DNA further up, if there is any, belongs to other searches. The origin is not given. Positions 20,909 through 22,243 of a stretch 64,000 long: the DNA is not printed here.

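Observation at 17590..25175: Candidate lipid-linked pentose/hexose donor pathway: GT2+GT-C fusion, HAD-phosphatase+UbiA fusion, SDR epimerase and ArnT/PMT-like GT-C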

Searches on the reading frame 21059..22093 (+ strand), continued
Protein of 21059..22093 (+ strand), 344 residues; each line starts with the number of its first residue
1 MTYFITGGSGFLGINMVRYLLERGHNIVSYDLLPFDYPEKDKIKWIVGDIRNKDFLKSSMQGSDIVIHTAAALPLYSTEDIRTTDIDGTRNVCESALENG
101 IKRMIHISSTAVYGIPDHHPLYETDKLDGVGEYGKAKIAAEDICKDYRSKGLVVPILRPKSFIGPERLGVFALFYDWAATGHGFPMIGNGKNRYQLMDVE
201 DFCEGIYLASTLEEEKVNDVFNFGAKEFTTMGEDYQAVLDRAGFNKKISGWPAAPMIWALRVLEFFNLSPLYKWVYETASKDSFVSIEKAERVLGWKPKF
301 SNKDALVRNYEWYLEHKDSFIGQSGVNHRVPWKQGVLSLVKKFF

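Call 39: get_annotated_region(hit=H13, flank=9000)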
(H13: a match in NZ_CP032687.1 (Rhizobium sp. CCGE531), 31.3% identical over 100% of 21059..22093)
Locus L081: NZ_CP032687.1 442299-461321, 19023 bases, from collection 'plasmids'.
description: Rhizobium sp. CCGE531 plasmid pRCCGE531b, complete sequence
organism: Rhizobium sp. CCGE531 (NCBI taxid 2364271)
taxonomy: Bacteria; Pseudomonadota; Alphaproteobacteria; Hyphomicrobiales; Rhizobiaceae; Rhizobium; Rhizobium sp. CCGE531
host: -; source: Phaseolus; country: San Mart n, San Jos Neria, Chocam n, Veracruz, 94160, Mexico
typing (MOB-suite, as given by PLSDB): conjugative; relaxase MOBQ; mating-pair formation MPF_T
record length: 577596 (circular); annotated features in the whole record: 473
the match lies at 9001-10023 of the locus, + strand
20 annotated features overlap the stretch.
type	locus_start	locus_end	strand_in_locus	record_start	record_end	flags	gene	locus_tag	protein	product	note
CDS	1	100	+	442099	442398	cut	-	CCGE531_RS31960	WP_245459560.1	hypothetical protein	-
CDS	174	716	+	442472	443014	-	-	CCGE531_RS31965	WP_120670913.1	hypothetical protein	-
CDS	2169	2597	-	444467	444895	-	-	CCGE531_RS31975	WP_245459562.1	hypothetical protein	-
CDS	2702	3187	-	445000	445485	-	-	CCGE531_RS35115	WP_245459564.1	hypothetical protein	-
CDS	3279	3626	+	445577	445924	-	-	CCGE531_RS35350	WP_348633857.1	hypothetical protein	-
CDS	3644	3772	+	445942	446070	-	-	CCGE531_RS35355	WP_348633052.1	hypothetical protein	-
CDS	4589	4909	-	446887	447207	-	-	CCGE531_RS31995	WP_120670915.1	hypothetical protein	-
CDS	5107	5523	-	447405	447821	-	-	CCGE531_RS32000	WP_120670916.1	multiubiquitin domain-containing protein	-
CDS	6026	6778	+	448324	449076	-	-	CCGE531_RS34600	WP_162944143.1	hypothetical protein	-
CDS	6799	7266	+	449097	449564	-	-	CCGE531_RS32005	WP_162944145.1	hypothetical protein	-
CDS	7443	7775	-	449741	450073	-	-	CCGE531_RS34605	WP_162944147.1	hypothetical protein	-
CDS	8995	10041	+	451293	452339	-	-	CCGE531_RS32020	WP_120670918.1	NAD-dependent epimerase/dehydratase family protein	-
CDS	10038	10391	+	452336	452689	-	-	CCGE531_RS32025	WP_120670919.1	SMR family transporter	-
CDS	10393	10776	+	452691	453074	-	-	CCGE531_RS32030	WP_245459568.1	hypothetical protein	-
CDS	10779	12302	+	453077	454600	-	-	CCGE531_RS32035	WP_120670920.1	GMC family oxidoreductase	-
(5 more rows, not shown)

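Call 40: get_annotated_region(hit=H1, flank=8000)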
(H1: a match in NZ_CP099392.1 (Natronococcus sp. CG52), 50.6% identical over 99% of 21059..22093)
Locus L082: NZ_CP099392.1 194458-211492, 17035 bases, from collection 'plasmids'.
description: Natronococcus sp. CG52 plasmid unnamed1, complete sequence
organism: Natronococcus sp. CG52 (NCBI taxid 2951804)
taxonomy: Archaea; Euryarchaeota; Halobacteria; Halobacteriales; Natrialbaceae; Natronococcus; Natronococcus sp. CG52
host: -; source: cell culture,salt lake sediment; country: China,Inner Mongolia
typing (MOB-suite, as given by PLSDB): non-mobilizable
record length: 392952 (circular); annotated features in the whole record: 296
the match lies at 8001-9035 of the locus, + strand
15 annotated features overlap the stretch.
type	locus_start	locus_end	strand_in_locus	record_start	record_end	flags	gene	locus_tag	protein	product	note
CDS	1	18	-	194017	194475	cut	-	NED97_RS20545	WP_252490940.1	GAF domain-containing protein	-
CDS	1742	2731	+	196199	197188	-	-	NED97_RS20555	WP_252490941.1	asparaginase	-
CDS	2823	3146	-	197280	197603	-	-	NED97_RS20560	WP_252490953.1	hypothetical protein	-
CDS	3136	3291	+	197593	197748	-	-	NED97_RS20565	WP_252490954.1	hypothetical protein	-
CDS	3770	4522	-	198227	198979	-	-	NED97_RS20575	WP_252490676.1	YqcI/YcgG family protein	-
CDS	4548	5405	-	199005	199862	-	cysC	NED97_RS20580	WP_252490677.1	adenylyl-sulfate kinase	GO:0006790 - sulfur compound metabolic process [Evidence IEA]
CDS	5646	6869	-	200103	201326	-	-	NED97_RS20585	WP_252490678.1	sulfotransferase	-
CDS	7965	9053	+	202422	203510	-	-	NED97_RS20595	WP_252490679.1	NAD(P)-dependent oxidoreductase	-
CDS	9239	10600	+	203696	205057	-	-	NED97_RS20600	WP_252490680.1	DolP-mannose mannosyltransferase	GO:0035269 - protein O-linked mannosylation [Evidence IEA]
CDS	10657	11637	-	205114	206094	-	-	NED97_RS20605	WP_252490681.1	lysylphosphatidylglycerol synthase transmembrane domain-containing protein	-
CDS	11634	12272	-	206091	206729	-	-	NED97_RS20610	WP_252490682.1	PHP domain-containing protein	-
CDS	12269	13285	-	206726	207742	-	-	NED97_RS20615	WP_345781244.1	UbiA prenyltransferase family protein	-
CDS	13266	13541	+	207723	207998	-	-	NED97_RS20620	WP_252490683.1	hypothetical protein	-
CDS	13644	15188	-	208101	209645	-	-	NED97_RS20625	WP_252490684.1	glycosyltransferase family 39 protein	-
CDS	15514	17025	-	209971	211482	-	-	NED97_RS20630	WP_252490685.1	ATP-binding protein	-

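Call 41: get_annotated_region(hit=H6, flank=8000)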
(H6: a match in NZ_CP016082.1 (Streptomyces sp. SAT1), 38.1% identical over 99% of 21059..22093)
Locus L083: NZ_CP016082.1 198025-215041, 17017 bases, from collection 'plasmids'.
description: Streptomyces sp. SAT1 plasmid unnamed2, complete sequence
organism: Streptomyces sp. SAT1 (NCBI taxid 1849967)
taxonomy: Bacteria; Actinomycetota; Actinomycetes; Kitasatosporales; Streptomycetaceae; Streptomyces; Streptomyces sp. SAT1
host: -; source: Adenophora trachelioides Maxim.,single colony; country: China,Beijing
typing (MOB-suite, as given by PLSDB): non-mobilizable
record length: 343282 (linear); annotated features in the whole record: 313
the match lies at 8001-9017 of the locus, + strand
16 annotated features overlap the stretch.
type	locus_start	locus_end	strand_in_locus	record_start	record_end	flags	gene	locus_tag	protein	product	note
CDS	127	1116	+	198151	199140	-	-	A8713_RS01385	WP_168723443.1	alpha/beta hydrolase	-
CDS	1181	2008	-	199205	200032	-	-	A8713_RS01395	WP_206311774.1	DUF1206 domain-containing protein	-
CDS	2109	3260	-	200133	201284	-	-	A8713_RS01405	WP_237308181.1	ADP-ribosylglycohydrolase family protein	-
CDS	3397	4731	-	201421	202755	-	-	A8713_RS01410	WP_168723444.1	aspartate aminotransferase family protein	-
CDS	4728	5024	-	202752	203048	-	-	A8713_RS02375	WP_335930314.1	DUF6309 family protein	-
CDS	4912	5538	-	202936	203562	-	-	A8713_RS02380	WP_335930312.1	DUF6309 family protein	-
CDS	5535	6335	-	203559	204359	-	-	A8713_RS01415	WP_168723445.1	phytanoyl-CoA dioxygenase family protein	-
CDS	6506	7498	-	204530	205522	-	-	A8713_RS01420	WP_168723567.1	aldo/keto reductase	-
CDS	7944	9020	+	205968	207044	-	-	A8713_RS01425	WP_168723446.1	NAD-dependent epimerase/dehydratase family protein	-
CDS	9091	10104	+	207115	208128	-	-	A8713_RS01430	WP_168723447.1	UbiA prenyltransferase family protein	-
CDS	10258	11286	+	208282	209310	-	-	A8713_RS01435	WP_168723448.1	glycosyltransferase family 2 protein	-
CDS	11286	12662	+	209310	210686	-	-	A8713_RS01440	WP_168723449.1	endonuclease/exonuclease/phosphatase family protein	-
CDS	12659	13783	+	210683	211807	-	-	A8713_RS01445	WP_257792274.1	glycosyltransferase family 2 protein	-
CDS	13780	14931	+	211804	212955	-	-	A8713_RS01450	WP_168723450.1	lysylphosphatidylglycerol synthase domain-containing protein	-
CDS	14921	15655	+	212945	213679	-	-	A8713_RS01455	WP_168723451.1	polysaccharide deacetylase family protein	-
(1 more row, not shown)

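Call 48: get_annotated_region(hit=H15, flank=8000)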
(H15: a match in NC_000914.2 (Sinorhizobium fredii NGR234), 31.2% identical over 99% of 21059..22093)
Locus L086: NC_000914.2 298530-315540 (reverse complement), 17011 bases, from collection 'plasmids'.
description: Sinorhizobium fredii NGR234 plasmid pNGR234a, complete sequence
organism: Sinorhizobium fredii NGR234 (NCBI taxid 394)
taxonomy: Bacteria; Pseudomonadota; Alphaproteobacteria; Hyphomicrobiales; Rhizobiaceae; Sinorhizobium; Sinorhizobium fredii; Sinorhizobium fredii NGR234
host: -; source: -; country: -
typing (MOB-suite, as given by PLSDB): conjugative; replicon rep_cluster_473; relaxase MOBQ; mating-pair formation MPF_T
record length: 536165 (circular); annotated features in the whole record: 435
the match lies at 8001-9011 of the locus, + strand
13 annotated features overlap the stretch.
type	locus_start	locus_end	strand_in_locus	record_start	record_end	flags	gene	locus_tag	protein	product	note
CDS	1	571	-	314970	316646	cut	nodU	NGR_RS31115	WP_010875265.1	nodulation protein NodU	-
CDS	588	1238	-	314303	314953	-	nodS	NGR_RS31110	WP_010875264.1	nodulation methyltransferase NodS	-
CDS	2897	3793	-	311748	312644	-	istB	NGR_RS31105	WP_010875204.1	IS21-like element helper ATPase IstB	-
CDS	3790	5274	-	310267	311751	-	istA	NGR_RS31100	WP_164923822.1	IS21 family transposase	-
CDS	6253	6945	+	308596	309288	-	-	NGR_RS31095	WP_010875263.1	hypothetical protein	-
CDS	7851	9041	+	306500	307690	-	-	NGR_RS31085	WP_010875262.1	NAD-dependent epimerase/dehydratase family protein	-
CDS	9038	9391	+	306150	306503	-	-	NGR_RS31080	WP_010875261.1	SMR family transporter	-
CDS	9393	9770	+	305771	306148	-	-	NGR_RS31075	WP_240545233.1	hypothetical protein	-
CDS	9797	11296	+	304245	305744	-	-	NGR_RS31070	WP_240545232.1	GMC family oxidoreductase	-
CDS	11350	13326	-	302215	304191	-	-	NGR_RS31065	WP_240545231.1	hypothetical protein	-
CDS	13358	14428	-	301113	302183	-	-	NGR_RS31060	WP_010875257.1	NAD(P)-dependent oxidoreductase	-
CDS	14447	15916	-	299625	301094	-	-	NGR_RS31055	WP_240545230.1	UbiA family prenyltransferase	-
CDS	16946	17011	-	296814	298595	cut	-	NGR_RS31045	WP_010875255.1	ThiF family adenylyltransferase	-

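Call 49: get_annotated_region(hit=H3, flank=7000)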
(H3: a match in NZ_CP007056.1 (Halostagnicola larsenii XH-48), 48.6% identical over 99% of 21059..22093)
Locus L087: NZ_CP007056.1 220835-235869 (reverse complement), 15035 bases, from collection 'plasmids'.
description: Halostagnicola larsenii XH-48 plasmid unnamed, complete sequence
organism: Halostagnicola larsenii XH-48 (NCBI taxid 797299)
taxonomy: Archaea; Euryarchaeota; Halobacteria; Halobacteriales; Natrialbaceae; Halostagnicola; Halostagnicola larsenii; Halostagnicola larsenii XH-48
host: -; source: -; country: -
typing (MOB-suite, as given by PLSDB): non-mobilizable
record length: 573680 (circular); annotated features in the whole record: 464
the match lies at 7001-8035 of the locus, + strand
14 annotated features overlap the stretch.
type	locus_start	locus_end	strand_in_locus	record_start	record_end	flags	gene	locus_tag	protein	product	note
CDS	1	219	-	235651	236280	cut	-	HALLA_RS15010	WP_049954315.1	hypothetical protein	-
CDS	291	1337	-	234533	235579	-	-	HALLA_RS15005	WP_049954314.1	metal-dependent hydrolase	-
CDS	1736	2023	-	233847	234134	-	-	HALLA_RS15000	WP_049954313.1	amphi-Trp domain-containing protein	-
CDS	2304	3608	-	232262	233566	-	-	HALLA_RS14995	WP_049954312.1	aryl-sulfate sulfotransferase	-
CDS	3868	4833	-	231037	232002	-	-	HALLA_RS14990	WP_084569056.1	lysylphosphatidylglycerol synthase transmembrane domain-containing protein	-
CDS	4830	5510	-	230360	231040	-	-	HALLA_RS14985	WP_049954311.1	PHP domain-containing protein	-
CDS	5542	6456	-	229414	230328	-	-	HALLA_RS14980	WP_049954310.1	decaprenyl-phosphate phosphoribosyltransferase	-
CDS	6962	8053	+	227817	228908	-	-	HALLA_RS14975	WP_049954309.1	NAD(P)-dependent oxidoreductase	-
CDS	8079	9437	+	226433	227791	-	-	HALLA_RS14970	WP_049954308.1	DolP-mannose mannosyltransferase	GO:0035269 - protein O-linked mannosylation [Evidence IEA]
CDS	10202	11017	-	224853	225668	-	-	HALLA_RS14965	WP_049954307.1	ABC transporter permease subunit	GO:0055085 - transmembrane transport [Evidence IEA]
CDS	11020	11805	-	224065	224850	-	-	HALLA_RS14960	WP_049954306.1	ABC transporter permease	-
CDS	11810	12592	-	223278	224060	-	-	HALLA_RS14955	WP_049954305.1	ABC transporter ATP-binding protein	GO:0006810 - transport [Evidence IEA]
CDS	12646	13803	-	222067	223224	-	-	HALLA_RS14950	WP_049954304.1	ABC transporter substrate-binding protein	-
CDS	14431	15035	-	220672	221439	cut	-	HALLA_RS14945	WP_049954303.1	IclR family transcriptional regulator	GO:0006355 - regulation of DNA-templated transcription [Evidence IEA]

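Call 60: search_protein_representatives(protein=window:21059-22093:+)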
Query: 344 residues. Proteins with E-value up to 0.001 (for the whole library): 52692; up to 1e-10: 9606; up to 1e-30: 413. The best 150 are listed.
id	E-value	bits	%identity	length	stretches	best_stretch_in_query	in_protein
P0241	1.5e-131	455.0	58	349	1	3-344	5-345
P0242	9.9e-109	380.0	55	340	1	2-318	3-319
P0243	6.3e-105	367.5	73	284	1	94-308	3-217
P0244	3.8e-101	355.0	49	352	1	3-343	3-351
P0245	4.2e-99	348.3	50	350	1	4-344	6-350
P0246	3.3e-98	345.3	48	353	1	5-341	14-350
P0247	1.8e-97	342.9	48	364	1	4-344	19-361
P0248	8.7e-97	340.7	46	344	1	2-342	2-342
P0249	2.1e-96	339.4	62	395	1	22-272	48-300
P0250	1.2e-91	323.8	53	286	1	63-342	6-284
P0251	3.6e-89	315.6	44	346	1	4-344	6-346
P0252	6.2e-89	314.8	53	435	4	102-212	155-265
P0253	7.8e-89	314.5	45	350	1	3-342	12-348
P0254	1.8e-88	313.3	68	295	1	60-269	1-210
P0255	5.7e-87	308.4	43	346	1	3-343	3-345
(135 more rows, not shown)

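Call 77: predict_structure(alignment_id=A5)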
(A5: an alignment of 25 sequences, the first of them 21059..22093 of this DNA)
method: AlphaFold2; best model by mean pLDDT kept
length: 344 residues; sequences in the alignment: 25
mean_pLDDT: 79.6   pTM: 0.83
mean pLDDT of the five models: 79.6, 76.0, 75.6, 74.3, 70.3
residues with pLDDT >= 90: 147; 70-90: 104; 50-70: 53; < 50: 40
segments of 3 or more residues with pLDDT < 50: 112-126, 325-344
pLDDT, mean of each block of 10 residues (from residue 1): 92 92 97 81 92 98 96 75 92 98 89 43 48 81 95 93 74 73 69 86 97 95 90 87 77 67 59 52 80 96 91 80 47 39 38
secondary structure, 60 per line:
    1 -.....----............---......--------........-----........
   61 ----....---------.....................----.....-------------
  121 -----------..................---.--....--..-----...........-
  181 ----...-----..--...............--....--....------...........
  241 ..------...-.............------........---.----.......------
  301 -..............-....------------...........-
elements in order: E2-6 H11-22 E26-31 E43-47 H53-60 E65-68 H78-98 E103-107 H132-149 E156-159 H169-179 E185-187 H199-211 H214-217 E220-223 H231-242 E249-251 H253-265 H272-279 H288-294 H302-315 H317-320 H333-343

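Call 81: fold_search(model_id=the predicted structure, library=pdb)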
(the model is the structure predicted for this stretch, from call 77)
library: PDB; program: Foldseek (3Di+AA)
matches with E <= 10: 1974; with E <= 0.001: 1386
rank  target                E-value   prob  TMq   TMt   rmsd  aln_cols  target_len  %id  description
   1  4zrm_B                1.5e-22  1.00  0.73  0.80   3.6       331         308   23  Crystal Structure of UDP-Glucose 4-Epimerase (TM0509) from Hyperthermophilic Eubacterium Thermotoga maritima (released 2015-09-16)
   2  4zrn_A                2.1e-22  1.00  0.73  0.81   3.7       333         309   23  Crystal Structure of UDP-Glucose 4-Epimerase (TM0509) with UDP-glucose from Hyperthermophilic Eubacterium Thermotoga M (released 2015-09-16)
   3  8rdi_A                4.4e-22  1.00  0.70  0.75   4.5       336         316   24  Crystal structure of UDP-galactose 4-epimerase from Pyrococcus horikoshii containing Y145F mutation and with bound NAD (released 2024-12-18)
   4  4zrm_A                6.2e-22  1.00  0.72  0.80   3.6       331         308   23  Crystal Structure of UDP-Glucose 4-Epimerase (TM0509) from Hyperthermophilic Eubacterium Thermotoga maritima (released 2015-09-16)
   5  7ys9_A                1.0e-21  1.00  0.70  0.77   4.1       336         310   23  Crystal Structure of UDP-glucose 4-epimerase (Rv3634c) in complex with both UDP-Glucose and UDP-Galactose in chainA fr (released 2023-08-16)
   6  6pnl                  1.2e-21  1.00  0.74  0.76   3.8       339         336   22  Structure of Epimerase Mth375 from the thermophilic pseudomurein-containing methanogen Methanothermobacter thermautotrop (released 2020-07-08)
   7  8sk0_B                1.7e-21  1.00  0.71  0.74   3.8       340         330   23  Crystal structure of EvdS6 decarboxylase in ligand bound state (released 2023-08-09)
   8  8vr2_D                1.8e-21  1.00  0.71  0.76   3.8       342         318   22  Crystal structure of the Pcryo_0617 oxidoreductase/decarboxylase from Psychrobacter cryohalolentis K5 in the presence  (released 2024-01-31)
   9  8rdg_A                1.8e-21  1.00  0.70  0.76   4.4       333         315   24  Crystal structure of UDP-galactose 4-epimerase from Pyrococcus horikoshii with bound NAD (released 2024-12-18)
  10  8rdh_A                2.0e-21  1.00  0.70  0.75   4.4       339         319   23  Crystal structure of UDP-galactose 4-epimerase from Pyrococcus horikoshii with bound NAD and GDP-L-fucose (released 2024-12-18)
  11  7yst_A                2.1e-21  1.00  0.70  0.76   4.1       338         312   23  Crystal Structure of UDP-glucose 4-epimerase (Rv3634c) in complex with both UDP-glucose and UDP-galactose in chain B f (released 2023-08-16)
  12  7ys8_B                2.4e-21  1.00  0.72  0.79   3.8       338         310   24  Crystal Structure of UDP-glucose 4-epimerase (Rv3634c) from Mycobacterium tuberculosis (released 2023-08-16)
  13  6zla_B                2.4e-21  1.00  0.71  0.79   4.0       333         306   22  Crystal Structure of UDP-Glucuronic acid 4-epimerase from Bacillus cereus in complex with NAD (released 2020-07-29)
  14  6zla_C                2.6e-21  1.00  0.71  0.80   3.8       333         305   21  Crystal Structure of UDP-Glucuronic acid 4-epimerase from Bacillus cereus in complex with NAD (released 2020-07-29)
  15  8vr2_B                2.8e-21  1.00  0.73  0.78   3.2       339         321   22  Crystal structure of the Pcryo_0617 oxidoreductase/decarboxylase from Psychrobacter cryohalolentis K5 in the presence  (released 2024-01-31)
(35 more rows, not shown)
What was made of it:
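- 21059..22093 (+): Extended SDR of a distinct family that is associated with PPPRS genes. It is predicted to epimerise lipid-linked ribofuranose. The fold is GalE-like (TM 0.73, call 81).
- On Extended SDR (GalE-like epimerase/dehydratase): Foldseek's top hits are GalE enzymes, TM 0.73 (call 81).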
